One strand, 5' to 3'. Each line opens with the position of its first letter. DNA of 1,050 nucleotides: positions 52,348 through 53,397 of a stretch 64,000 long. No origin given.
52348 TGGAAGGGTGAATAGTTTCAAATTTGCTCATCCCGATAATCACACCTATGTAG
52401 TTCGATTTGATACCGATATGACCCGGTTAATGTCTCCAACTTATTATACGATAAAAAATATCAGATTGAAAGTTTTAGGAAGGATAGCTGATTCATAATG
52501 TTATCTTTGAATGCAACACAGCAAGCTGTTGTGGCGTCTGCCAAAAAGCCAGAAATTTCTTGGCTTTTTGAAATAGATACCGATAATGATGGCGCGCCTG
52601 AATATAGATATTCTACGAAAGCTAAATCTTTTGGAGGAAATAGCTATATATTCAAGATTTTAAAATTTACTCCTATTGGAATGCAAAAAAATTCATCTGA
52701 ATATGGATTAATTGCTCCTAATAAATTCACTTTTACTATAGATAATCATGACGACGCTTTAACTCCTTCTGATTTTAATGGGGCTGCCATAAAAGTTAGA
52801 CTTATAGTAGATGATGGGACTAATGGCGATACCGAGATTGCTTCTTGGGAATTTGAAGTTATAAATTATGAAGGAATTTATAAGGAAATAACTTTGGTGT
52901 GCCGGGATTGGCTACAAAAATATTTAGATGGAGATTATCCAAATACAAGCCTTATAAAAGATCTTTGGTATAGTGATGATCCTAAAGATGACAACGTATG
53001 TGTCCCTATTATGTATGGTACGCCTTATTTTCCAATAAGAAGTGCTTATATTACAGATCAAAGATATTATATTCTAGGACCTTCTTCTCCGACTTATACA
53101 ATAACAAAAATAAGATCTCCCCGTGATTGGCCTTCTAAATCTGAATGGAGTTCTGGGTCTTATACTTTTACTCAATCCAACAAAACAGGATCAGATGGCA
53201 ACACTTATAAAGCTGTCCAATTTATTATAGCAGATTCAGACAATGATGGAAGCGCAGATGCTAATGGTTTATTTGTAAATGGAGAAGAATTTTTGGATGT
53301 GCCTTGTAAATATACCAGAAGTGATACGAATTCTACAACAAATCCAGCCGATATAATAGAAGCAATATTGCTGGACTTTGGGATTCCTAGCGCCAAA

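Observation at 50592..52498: Dit-like domain present twice with conserved ends and a divergent core, flanking a BNR-like module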

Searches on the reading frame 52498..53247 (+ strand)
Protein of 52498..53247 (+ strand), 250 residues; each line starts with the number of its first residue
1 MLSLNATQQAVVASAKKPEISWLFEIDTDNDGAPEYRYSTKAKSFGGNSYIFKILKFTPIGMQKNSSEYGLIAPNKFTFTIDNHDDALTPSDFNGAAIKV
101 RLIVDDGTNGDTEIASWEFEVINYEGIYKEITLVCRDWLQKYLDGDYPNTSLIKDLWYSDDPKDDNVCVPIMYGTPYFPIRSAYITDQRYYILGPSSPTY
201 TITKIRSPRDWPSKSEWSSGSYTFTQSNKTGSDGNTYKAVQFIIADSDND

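Call 97: search_solved_structures(query=A5, max_evalue=10, show_alignments=1)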
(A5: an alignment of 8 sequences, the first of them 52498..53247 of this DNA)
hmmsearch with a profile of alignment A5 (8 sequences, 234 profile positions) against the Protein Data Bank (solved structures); distinct sequences matched with E-value up to 10: 0.
